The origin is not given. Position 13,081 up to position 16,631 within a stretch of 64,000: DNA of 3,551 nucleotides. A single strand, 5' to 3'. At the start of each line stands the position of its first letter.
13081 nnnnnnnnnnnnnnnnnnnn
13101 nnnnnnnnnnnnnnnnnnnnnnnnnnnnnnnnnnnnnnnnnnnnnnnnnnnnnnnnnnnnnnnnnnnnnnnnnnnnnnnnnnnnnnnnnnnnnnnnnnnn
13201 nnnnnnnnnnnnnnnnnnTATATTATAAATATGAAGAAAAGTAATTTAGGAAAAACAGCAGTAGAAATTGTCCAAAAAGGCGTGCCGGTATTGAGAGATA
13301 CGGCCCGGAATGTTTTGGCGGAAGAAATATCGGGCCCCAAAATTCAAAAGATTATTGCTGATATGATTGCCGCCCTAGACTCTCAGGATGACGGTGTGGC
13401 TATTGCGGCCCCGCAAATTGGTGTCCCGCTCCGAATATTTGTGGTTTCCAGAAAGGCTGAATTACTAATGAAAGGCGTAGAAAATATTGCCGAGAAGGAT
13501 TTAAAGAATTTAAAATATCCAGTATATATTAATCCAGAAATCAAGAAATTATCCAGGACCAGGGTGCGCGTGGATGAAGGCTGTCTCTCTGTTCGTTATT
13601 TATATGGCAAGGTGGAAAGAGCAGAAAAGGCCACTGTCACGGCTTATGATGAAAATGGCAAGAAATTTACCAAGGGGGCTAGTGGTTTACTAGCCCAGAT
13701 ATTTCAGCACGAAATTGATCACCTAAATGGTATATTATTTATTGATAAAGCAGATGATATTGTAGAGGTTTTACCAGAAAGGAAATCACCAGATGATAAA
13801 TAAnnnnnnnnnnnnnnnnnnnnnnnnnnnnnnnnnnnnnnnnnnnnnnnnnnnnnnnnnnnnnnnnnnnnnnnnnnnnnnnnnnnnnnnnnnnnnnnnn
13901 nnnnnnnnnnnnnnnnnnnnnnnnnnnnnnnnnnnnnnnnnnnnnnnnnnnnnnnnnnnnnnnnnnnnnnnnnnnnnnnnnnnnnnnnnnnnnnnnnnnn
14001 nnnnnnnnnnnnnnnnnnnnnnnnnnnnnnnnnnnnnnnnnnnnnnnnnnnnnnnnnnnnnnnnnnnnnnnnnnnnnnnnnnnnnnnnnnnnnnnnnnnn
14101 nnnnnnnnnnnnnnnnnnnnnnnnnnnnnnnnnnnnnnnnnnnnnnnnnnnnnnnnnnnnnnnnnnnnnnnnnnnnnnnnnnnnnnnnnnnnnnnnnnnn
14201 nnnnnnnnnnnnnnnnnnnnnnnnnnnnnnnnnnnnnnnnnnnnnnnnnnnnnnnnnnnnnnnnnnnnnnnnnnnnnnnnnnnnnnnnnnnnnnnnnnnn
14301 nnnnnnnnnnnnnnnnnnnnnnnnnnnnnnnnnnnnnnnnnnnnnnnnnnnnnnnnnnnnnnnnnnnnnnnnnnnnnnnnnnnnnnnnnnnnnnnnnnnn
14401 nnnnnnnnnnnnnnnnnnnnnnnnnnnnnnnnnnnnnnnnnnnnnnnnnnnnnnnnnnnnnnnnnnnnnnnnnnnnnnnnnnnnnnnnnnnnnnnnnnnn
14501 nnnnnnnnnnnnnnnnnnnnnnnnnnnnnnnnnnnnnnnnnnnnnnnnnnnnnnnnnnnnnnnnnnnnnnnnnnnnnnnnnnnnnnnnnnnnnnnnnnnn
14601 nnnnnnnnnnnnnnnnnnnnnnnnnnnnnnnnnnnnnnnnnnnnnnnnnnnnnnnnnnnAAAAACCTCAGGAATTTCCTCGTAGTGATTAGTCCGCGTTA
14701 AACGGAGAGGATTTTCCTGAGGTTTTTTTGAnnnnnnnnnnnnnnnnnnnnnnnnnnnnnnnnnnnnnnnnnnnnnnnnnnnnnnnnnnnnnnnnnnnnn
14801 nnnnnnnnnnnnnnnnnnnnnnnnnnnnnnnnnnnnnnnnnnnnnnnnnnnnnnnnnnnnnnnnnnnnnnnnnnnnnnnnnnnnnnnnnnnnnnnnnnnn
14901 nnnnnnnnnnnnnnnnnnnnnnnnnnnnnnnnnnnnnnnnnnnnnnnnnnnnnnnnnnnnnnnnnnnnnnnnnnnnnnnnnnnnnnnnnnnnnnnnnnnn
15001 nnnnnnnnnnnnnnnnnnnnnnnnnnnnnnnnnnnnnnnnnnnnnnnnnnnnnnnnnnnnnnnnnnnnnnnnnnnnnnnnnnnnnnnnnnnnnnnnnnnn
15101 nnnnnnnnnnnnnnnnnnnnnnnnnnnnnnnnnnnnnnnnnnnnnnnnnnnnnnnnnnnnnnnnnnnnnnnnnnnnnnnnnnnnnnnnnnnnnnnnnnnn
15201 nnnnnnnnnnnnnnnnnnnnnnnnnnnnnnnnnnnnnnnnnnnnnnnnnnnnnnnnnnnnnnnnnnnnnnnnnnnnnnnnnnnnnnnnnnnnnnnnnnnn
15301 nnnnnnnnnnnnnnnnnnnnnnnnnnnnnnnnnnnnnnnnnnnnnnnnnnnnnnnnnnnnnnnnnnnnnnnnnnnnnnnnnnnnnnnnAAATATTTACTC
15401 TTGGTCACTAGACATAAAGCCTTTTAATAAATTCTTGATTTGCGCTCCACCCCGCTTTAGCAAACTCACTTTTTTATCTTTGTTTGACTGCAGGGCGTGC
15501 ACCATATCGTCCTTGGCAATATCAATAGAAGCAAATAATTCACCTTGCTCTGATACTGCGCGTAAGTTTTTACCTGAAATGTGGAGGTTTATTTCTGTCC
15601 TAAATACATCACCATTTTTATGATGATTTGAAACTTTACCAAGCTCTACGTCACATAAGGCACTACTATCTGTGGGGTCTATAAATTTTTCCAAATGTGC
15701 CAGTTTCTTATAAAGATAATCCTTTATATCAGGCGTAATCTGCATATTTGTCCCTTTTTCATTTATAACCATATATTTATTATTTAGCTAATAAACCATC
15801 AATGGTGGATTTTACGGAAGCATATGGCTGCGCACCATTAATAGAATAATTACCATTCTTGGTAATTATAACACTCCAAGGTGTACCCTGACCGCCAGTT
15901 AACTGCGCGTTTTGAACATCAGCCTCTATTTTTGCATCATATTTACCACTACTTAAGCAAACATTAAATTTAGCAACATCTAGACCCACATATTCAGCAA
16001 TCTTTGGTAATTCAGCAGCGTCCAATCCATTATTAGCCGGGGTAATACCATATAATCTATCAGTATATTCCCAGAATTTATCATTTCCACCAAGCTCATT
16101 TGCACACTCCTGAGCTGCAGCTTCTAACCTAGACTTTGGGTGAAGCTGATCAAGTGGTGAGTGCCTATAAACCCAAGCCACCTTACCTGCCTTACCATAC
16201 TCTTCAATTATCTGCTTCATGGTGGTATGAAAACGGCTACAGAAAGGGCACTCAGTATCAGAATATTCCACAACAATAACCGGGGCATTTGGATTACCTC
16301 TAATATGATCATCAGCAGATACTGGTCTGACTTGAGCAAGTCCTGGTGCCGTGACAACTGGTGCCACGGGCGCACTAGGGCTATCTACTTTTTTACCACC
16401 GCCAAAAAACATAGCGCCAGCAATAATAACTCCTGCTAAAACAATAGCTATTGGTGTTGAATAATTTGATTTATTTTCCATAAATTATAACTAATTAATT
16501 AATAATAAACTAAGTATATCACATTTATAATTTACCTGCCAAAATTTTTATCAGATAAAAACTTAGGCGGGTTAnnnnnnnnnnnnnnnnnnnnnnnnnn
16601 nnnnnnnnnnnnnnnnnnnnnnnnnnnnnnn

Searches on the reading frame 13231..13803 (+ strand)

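Call 54: search_protein_families(library=pfam, proteins=[window:13231-13803:+], max_evalue=0.00001)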
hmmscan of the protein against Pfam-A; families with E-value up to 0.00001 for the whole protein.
window:13231-13803:+ (190 aa): 1 family
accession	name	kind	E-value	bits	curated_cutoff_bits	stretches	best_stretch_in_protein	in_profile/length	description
PF01327.26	Pep_deformylase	-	8.5e-43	146.1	22.8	1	12-176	3-152/156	Polypeptide deformylase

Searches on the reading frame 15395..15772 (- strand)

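Call 54: search_protein_families(library=pfam, proteins=[window:15395-15772:-], max_evalue=0.00001)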
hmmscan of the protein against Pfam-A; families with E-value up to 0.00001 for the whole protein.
window:15395-15772:- (125 aa): 1 family
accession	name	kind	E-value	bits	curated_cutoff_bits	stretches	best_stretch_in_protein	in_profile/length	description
PF02482.25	Ribosomal_S30AE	-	5.3e-13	50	23.7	1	6-101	4-87/88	Sigma 54 modulation protein / S30EA ribosomal protein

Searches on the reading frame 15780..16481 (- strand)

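Call 54: search_protein_families(library=pfam, proteins=[window:15780-16481:-], max_evalue=0.00001)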
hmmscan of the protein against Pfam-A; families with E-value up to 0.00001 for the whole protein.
window:15780-16481:- (233 aa): 2 families
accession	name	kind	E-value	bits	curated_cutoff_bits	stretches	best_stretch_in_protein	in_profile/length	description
PF13462.12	Thioredoxin_4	-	3.7e-23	83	23.2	1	57-228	4-164/165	Thioredoxin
PF01323.26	DSBA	-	1.7e-13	51.2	25.6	1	154-227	121-190/191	DSBA-like thioredoxin domain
